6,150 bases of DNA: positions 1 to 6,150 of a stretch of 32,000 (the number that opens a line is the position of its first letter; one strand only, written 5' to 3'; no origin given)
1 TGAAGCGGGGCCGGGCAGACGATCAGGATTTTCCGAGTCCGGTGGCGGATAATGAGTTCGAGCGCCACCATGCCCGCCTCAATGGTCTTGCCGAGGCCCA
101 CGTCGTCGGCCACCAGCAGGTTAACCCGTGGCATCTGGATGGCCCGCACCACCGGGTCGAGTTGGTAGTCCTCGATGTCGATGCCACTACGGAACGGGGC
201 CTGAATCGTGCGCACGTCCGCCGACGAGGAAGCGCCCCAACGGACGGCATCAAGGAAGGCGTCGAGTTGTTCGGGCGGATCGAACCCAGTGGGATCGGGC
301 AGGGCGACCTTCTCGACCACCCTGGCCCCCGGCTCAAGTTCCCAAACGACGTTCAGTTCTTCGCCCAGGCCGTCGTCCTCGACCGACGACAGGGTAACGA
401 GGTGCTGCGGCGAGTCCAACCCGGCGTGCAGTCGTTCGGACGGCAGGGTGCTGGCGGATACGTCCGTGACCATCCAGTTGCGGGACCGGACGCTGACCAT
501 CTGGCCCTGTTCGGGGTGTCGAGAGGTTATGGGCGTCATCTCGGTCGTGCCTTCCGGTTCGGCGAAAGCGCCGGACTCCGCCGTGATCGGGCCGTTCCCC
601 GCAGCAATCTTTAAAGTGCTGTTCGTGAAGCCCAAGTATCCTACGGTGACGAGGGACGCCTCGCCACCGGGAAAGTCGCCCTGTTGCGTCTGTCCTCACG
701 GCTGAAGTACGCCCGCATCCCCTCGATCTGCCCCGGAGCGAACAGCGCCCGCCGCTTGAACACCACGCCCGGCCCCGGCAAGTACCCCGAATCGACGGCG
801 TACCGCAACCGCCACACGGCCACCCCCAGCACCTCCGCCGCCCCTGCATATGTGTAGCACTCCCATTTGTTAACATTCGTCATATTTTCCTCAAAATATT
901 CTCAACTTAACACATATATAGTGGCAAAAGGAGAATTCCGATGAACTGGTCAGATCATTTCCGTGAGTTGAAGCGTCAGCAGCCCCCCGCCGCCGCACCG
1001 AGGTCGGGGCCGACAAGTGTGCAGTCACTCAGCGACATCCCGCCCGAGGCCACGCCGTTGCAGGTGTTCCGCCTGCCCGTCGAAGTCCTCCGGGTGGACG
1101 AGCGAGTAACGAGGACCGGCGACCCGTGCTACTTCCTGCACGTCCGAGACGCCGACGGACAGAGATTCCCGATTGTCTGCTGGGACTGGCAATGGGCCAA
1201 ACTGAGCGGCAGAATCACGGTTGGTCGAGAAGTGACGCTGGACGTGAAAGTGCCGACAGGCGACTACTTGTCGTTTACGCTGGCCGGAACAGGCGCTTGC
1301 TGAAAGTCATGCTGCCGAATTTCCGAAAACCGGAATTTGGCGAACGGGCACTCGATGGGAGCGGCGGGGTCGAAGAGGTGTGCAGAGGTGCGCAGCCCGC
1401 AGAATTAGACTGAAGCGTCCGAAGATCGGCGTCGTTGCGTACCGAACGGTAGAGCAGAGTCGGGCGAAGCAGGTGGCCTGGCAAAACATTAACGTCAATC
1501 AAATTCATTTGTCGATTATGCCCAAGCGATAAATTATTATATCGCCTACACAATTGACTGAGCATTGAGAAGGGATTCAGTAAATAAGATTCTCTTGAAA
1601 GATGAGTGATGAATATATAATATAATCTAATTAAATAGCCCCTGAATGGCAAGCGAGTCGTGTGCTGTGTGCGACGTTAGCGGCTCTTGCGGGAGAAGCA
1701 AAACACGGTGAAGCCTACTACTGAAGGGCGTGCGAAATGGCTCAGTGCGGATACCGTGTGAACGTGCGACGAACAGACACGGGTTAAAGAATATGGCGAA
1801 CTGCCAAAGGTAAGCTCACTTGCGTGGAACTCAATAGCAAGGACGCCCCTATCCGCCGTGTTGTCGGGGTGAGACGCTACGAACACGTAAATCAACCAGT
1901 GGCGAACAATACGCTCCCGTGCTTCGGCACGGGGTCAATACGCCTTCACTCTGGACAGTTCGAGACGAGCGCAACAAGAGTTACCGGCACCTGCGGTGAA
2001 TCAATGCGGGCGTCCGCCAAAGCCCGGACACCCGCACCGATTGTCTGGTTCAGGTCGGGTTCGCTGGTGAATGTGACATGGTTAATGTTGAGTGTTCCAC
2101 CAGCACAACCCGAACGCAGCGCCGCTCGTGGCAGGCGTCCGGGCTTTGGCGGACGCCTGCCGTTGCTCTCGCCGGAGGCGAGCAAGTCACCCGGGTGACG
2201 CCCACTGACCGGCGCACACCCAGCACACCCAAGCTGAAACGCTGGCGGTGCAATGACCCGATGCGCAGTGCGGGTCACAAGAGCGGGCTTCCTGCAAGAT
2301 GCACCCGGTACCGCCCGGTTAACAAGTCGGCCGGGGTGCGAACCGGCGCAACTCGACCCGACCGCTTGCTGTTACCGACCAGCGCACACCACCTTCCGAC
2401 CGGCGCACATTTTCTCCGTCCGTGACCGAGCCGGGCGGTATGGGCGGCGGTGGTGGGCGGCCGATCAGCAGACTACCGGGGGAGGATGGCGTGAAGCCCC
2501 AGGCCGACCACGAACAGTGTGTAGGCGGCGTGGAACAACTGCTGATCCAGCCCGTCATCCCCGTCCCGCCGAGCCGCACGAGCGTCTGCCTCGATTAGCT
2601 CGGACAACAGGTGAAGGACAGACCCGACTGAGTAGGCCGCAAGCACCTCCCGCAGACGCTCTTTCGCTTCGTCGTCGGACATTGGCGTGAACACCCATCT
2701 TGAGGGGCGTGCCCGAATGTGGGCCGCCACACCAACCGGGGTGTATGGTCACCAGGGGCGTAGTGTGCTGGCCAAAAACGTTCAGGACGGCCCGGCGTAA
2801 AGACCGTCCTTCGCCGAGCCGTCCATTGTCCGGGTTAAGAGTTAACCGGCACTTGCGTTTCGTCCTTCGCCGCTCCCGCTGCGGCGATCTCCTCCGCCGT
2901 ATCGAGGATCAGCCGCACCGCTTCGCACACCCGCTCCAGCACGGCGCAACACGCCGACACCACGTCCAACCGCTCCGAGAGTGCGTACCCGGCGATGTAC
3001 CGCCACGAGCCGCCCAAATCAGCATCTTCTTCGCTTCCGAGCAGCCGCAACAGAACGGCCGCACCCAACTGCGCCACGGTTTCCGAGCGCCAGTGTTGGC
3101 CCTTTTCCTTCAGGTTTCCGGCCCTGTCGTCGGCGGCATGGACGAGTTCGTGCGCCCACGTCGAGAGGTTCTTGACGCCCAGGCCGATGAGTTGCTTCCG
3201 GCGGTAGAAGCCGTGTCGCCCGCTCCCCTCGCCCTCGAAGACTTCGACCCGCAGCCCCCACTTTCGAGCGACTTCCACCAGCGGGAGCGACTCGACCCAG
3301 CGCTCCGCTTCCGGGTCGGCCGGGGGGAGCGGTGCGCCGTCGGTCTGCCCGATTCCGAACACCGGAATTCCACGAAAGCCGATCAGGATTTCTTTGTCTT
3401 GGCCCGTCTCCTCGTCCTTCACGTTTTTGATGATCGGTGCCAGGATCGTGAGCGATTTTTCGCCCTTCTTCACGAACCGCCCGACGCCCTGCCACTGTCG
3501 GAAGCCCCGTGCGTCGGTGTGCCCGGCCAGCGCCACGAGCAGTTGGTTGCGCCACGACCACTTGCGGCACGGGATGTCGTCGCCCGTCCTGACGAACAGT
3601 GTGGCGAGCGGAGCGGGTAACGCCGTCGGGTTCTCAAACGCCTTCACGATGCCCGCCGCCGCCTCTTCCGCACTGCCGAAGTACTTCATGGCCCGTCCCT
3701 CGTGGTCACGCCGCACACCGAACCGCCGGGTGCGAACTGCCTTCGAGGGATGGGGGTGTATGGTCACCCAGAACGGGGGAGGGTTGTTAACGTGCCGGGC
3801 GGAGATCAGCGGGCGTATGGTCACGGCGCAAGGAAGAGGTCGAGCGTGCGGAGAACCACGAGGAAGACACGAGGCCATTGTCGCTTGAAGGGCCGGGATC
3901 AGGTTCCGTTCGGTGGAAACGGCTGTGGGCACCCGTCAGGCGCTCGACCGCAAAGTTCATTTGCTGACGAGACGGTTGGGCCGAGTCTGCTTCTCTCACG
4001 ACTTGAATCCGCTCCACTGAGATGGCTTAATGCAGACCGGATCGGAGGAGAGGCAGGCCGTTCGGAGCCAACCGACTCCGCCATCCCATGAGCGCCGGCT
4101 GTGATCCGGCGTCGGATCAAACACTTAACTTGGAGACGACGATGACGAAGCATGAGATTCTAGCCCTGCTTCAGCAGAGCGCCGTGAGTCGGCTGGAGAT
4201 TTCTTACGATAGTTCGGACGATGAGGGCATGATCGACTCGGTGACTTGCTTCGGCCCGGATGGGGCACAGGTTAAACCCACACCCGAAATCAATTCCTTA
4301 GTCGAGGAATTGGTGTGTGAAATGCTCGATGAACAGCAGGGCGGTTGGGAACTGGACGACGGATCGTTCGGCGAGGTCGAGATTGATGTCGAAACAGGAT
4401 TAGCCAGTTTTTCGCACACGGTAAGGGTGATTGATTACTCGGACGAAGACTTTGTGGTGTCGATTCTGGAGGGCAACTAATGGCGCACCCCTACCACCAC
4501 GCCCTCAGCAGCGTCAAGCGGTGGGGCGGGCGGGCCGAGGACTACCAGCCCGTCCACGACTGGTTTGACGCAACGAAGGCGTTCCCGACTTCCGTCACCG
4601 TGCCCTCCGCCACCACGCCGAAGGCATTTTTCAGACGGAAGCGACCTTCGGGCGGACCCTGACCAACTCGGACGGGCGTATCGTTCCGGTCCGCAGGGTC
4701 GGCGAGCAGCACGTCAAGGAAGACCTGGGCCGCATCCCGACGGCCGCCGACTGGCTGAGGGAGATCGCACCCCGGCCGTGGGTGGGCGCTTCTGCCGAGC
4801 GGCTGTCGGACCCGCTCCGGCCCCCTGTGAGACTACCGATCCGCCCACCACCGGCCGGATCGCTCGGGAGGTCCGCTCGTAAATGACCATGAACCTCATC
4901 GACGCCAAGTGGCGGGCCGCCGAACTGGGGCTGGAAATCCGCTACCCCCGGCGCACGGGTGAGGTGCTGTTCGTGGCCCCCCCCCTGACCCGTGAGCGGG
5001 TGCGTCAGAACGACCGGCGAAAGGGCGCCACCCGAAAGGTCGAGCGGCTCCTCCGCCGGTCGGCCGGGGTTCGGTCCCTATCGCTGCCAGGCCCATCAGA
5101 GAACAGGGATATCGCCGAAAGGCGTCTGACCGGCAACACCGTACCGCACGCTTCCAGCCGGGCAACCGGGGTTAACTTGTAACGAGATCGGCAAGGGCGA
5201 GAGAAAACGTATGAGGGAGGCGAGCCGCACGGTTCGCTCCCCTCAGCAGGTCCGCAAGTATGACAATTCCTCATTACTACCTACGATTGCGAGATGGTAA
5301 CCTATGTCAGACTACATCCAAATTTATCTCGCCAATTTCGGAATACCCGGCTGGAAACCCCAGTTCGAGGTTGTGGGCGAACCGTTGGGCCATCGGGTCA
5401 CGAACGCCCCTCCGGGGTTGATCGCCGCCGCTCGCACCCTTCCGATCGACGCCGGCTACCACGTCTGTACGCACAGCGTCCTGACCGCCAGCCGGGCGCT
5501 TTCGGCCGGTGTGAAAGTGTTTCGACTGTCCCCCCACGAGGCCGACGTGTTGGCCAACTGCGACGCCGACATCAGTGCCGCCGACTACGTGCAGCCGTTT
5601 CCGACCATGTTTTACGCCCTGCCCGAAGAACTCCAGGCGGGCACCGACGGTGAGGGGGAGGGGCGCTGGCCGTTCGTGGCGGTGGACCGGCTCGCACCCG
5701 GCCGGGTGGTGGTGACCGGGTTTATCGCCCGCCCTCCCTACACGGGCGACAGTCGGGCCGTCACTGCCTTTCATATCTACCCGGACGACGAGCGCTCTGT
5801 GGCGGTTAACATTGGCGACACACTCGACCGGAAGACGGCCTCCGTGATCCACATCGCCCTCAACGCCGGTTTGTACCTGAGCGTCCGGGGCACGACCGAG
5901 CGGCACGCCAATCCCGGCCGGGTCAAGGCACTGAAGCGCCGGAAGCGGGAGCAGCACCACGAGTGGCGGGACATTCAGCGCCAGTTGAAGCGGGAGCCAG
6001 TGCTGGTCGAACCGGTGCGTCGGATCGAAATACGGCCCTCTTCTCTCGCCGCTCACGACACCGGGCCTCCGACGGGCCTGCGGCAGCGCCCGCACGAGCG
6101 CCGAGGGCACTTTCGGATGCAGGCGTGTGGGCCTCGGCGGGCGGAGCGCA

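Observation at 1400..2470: About 1 kb ORF-free, hairpin-dense region behind an AT-rich promoter island - possible large structured RNA or ssDNA-active element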

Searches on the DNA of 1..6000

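Call 71: search_with_rna_model(model_id=R2, source=window, start=1, end=6000, filters=off, max_evalue=10, show_alignments=3)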
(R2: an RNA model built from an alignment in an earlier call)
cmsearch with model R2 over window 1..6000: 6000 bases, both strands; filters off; matches with E-value up to 10: 76.
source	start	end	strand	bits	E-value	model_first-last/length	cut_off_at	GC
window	3307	3379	+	5.7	0.54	1-172/172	no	0.7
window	2881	2897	+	5.6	0.56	1-172/172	no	0.76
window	1004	1155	-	5.5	0.61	1-172/172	no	0.68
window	5347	5495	-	5.2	0.72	1-172/172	no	0.69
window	436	584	+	5.1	0.74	1-172/172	no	0.66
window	4799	4920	-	4.4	1.1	1-172/172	no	0.7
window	4652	4733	-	4.3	1.2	1-172/172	no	0.7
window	2881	2973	-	4.2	1.2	1-172/172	no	0.7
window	42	71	+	4.1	1.3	1-172/172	no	0.57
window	4754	4776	+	3.3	2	1-172/172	no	0.74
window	4528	4551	+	3.3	2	1-172/172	no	0.79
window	4632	4753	+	3.2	2.2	1-172/172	no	0.7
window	5511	5537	-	3.2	2.2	1-172/172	no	0.56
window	4534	4560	-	3.1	2.3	1-172/172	no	0.7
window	4961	4982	-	3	2.4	1-172/172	no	0.73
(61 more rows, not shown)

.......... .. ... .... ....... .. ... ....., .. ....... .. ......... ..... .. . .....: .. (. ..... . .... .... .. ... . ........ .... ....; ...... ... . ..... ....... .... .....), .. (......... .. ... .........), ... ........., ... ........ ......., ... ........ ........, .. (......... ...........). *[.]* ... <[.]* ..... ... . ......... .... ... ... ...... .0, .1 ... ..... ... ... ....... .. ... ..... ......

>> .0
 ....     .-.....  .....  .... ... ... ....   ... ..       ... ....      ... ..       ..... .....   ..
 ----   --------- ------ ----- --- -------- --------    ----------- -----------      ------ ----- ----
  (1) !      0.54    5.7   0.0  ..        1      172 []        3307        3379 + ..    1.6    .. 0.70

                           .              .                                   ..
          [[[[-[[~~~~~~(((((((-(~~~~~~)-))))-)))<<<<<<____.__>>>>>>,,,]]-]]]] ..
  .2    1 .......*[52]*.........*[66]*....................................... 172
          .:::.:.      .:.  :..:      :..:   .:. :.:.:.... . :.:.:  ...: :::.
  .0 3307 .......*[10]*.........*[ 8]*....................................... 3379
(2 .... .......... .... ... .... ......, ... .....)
